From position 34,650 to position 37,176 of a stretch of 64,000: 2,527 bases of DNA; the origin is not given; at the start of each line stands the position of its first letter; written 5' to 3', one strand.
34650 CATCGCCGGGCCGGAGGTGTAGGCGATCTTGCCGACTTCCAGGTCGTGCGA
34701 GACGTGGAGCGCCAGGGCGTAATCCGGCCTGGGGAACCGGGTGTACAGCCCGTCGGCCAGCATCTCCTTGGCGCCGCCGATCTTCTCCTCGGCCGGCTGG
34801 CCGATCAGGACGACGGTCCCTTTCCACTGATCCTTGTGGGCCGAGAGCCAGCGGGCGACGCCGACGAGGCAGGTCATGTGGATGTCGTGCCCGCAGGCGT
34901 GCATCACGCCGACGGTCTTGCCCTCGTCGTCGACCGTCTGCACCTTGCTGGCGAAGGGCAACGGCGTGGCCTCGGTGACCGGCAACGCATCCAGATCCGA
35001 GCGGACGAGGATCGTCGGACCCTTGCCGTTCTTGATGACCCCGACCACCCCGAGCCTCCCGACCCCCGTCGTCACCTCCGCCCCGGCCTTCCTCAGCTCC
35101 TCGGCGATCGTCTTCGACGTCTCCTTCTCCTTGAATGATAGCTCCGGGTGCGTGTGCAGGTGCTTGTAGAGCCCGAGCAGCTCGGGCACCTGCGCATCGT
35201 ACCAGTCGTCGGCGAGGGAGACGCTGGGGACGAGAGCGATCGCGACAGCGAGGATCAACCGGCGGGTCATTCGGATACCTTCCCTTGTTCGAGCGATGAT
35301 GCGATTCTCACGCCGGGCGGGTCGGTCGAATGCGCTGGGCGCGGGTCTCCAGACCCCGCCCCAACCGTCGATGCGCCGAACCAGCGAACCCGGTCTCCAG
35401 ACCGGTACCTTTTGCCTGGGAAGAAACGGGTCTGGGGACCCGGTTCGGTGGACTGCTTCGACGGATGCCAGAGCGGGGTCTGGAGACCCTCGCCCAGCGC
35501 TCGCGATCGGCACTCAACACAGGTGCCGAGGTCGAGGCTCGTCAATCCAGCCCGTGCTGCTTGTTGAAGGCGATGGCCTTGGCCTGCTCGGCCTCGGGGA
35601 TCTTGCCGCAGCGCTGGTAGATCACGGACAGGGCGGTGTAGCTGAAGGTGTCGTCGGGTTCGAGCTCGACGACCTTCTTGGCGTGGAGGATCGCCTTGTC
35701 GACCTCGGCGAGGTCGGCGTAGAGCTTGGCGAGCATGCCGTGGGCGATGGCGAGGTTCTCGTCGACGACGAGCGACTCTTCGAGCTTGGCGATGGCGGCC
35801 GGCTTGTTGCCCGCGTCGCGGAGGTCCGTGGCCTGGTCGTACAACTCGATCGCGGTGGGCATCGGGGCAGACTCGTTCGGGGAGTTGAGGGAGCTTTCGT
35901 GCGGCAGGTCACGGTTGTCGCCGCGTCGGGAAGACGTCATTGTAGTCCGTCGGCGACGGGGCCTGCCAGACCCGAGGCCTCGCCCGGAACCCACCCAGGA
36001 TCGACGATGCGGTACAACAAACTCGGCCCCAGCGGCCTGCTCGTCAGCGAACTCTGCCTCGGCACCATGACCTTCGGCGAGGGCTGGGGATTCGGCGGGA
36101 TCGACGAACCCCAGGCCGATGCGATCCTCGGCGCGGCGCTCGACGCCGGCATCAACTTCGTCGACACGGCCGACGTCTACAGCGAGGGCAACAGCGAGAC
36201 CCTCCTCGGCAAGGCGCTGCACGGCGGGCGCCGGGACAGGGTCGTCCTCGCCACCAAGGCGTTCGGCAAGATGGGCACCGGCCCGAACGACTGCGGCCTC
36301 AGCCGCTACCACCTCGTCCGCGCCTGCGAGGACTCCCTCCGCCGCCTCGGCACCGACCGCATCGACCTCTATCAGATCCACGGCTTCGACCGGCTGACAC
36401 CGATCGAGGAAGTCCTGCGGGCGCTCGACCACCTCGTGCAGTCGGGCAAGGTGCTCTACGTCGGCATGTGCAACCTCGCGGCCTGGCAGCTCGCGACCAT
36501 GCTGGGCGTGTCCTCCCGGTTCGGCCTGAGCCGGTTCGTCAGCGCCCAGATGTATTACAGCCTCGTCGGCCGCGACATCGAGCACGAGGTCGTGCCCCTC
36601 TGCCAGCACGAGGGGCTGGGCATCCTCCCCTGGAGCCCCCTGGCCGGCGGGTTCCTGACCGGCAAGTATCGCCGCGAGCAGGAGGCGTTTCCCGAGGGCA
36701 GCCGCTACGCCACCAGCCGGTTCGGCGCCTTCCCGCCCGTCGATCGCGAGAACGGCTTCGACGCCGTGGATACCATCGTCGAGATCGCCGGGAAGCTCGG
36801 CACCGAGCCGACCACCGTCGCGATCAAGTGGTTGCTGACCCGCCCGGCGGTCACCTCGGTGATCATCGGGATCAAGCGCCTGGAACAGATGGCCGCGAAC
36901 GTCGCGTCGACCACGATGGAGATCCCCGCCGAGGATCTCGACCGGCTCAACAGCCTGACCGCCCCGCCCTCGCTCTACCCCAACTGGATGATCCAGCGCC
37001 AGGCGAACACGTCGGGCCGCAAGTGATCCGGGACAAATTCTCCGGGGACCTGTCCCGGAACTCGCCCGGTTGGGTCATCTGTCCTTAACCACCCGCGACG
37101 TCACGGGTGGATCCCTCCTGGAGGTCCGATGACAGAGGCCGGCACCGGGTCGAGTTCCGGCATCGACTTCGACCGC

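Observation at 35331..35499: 170-bp imperfect palindrome built on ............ cores in a divergent promoter region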

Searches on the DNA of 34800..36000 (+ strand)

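Call 8: search_rna_families(source=window, start=34800, end=36000, threshold=evalue, max_evalue=10)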
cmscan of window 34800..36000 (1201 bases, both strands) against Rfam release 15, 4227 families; matches with E-value up to 10: 7.
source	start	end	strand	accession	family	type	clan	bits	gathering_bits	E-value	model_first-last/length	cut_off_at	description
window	35383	35448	+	RF01011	mir-605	Gene; miRNA;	-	19.6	98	0.87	1-82/82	no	mir-605 microRNA precursor family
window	34919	34960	+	RF00498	EAV_LTH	Cis-reg; leader;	-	18.4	70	0.26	1-45/45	no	Equine arteritis virus leader TRS hairpin (LTH)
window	34835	34928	-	RF02234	sX15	Gene; sRNA;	-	16.4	55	6.4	1-159/159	no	Xanthomonadaceae sRNA sX15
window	35339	35493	+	RF03828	MIR831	Gene; miRNA;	-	15.7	100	3.6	1-181/181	no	MIR831 microRNA precursor family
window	35701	35784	-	RF02466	Ms_AS-8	Gene; sRNA;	-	14.1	48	9.2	1-74/74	no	Actinobacteria sRNA Ms_AS-8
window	35414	35502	+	RF01514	Afu_513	Gene; snRNA; snoRNA; CD-box;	-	13.2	48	4.7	1-103/103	no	A. fumigatus snoRNA Afu_513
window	34825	34857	+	RF02145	MEG8_1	Gene; lncRNA;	-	12.5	70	4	64-97/97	no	Maternally expressed 8 exon 1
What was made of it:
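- On Rfam RNA families: The best hits score 12-20 bits against gathering scores of 48-100 (call 8).
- No Rfam family matches (call 8).
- Tried and rejected: (1) The Rfam scan of 34800-36000 at E<=10 gave only chance miRNA/snoRNA-type hits (call 8).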

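Call 54: search_dna_similar(query=window:35323-35509:+, collection=plasmids, mode=distant, max_evalue=0.01, max_rows=30)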
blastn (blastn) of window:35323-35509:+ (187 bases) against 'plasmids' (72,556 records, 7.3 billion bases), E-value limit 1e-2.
No match.
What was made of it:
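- Tried and rejected: (4) blastn of the 187-nt element against PLSDB plasmids gave no match (call 54).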

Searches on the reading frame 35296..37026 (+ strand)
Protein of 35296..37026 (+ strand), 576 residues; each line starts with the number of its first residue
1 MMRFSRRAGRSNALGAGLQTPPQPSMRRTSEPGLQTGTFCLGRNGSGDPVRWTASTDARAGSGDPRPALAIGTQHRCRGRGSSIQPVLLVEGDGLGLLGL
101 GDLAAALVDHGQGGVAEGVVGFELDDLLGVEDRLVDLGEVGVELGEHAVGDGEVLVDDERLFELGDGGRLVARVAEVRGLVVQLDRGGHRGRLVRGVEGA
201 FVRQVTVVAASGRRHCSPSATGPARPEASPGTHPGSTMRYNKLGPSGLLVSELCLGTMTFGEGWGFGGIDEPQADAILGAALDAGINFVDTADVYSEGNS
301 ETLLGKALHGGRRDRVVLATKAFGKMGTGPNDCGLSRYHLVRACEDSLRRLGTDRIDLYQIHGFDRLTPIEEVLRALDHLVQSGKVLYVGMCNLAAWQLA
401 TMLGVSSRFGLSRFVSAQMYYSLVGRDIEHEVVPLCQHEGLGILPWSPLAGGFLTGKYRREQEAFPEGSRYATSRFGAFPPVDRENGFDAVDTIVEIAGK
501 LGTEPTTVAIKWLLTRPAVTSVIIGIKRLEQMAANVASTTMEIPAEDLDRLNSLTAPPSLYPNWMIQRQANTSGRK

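Call 58: search_protein_families(library=pfam, proteins=[window:35296-37026:+], max_evalue=0.001)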
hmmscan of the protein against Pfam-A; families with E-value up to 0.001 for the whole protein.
window:35296-37026:+ (576 aa): 1 family
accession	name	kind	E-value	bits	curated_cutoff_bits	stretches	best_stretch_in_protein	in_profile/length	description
PF00248.27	Aldo_ket_red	-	5.8e-76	255.8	24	1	252-554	1-289/291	Aldo/keto reductase family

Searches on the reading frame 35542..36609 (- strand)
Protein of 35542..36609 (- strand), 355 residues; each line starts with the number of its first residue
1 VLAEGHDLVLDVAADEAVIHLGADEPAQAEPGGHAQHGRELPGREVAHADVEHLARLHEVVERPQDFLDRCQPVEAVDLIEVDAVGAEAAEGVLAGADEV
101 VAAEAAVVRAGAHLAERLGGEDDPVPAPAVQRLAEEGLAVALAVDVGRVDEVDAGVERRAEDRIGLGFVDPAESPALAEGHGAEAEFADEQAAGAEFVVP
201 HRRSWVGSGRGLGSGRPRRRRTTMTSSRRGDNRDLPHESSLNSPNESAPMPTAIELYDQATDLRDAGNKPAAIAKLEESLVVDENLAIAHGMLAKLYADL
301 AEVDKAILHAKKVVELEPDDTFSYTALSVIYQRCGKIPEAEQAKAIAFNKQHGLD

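Call 9: search_protein_families(library=pfam, proteins=[window:35542-36609:-])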
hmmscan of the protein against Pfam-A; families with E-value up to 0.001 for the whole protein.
window:35542-36609:- (355 aa): 4 families
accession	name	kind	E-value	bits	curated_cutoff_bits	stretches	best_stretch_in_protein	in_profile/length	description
PF07719.23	TPR_2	-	1.2e-06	28.6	27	0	288-320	2-34/34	Tetratricopeptide repeat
PF13431.12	TPR_17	-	3.3e-06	27.4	24.4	0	310-342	2-34/34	Tetratricopeptide repeat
PF00515.34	TPR_1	-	0.00033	20.8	27.8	0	287-320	1-34/34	Tetratricopeptide repeat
PF13181.12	TPR_8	-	0.00088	19.7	25.7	0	289-320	3-34/34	Tetratricopeptide repeat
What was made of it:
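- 35542..35862 (-): Upstream gene: 106-aa TPR protein. TPR Pfam hits (call 9).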

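Call 12: find_encoding_contigs(protein=window:35542-36609:-, flank=3000, max_places=6)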
Protein window:35542-36609:- (355 aa): no gene with exactly this product is on record in the collection.
